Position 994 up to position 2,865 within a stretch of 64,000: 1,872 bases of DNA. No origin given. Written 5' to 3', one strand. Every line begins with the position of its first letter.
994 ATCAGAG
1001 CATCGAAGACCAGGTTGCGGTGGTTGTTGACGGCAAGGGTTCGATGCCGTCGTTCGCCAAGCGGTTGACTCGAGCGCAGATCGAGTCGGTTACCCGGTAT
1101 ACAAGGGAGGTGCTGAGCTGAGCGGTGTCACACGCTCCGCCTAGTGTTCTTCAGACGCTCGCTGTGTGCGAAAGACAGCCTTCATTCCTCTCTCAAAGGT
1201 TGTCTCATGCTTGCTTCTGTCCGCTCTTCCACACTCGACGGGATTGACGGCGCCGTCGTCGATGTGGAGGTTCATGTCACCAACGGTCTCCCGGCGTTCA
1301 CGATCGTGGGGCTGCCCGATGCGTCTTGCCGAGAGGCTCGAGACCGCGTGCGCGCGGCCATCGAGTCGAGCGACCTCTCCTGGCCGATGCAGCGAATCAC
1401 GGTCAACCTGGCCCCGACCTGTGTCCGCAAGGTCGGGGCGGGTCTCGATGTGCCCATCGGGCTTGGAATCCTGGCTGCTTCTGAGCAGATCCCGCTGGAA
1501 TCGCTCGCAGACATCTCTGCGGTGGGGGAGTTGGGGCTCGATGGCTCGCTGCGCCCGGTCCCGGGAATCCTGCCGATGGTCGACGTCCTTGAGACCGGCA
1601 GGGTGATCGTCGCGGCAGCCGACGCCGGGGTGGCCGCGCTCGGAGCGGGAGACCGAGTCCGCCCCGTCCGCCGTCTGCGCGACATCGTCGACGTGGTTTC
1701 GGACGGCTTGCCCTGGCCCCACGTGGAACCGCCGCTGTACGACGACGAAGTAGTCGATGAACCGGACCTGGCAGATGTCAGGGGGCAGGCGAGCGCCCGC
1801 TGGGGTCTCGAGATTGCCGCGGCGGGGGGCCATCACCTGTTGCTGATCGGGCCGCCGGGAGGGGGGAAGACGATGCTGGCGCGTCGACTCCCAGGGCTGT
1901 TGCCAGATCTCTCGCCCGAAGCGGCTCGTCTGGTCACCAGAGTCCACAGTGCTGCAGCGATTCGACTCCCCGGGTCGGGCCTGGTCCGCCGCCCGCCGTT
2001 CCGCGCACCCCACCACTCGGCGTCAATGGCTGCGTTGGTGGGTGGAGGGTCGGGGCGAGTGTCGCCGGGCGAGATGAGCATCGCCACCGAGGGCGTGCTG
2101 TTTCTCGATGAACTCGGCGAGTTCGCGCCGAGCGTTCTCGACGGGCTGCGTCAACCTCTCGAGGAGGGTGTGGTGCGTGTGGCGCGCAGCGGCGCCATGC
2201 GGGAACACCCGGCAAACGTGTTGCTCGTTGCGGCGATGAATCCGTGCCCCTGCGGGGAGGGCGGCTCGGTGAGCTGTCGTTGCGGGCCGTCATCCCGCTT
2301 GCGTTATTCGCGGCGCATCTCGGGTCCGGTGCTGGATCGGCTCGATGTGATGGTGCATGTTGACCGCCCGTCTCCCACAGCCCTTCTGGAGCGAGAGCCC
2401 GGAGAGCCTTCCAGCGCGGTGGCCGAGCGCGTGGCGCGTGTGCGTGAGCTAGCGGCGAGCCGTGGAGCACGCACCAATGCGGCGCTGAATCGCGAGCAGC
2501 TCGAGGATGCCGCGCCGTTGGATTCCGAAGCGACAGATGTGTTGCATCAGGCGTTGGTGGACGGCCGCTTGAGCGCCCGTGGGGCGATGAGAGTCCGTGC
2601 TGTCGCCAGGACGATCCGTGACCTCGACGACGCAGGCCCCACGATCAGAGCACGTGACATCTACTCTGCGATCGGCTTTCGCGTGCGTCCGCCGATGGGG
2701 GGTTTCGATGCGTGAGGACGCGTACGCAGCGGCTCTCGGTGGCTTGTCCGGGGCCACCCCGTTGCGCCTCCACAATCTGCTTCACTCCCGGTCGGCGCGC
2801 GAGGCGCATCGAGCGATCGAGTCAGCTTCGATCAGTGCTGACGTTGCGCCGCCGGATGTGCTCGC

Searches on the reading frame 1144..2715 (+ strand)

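Call 44: search_protein_families(library=pfam, proteins=[window:1144-2715:+], max_evalue=0.0001)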
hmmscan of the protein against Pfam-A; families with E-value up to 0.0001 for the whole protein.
window:1144-2715:+ (523 aa): 6 families
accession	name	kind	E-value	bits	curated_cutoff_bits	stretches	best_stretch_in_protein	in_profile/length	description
PF01078.27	Mg_chelatase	-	1.2e-77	260.4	20.3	1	208-410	1-203/207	Magnesium chelatase, subunit ChlI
PF13541.12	ChlI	-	1.8e-36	125.1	27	1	41-148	1-106/121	Subunit ChlI of Mg-chelatase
PF13335.12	Mg_chelatase_C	-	1.1e-18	68.1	26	1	420-513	1-94/94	Magnesium chelatase, subunit ChlI C-terminal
PF07728.20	AAA_5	-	6.4e-10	39.6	22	0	315-372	66-127/139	AAA domain (dynein-related subfamily)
PF00158.32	Sigma54_activat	-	8e-07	29.3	20.2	1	228-366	21-142/168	Sigma-54 interaction domain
PF00493.29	MCM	-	9.3e-05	22.1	23.3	0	307-404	113-202/224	MCM P-loop domain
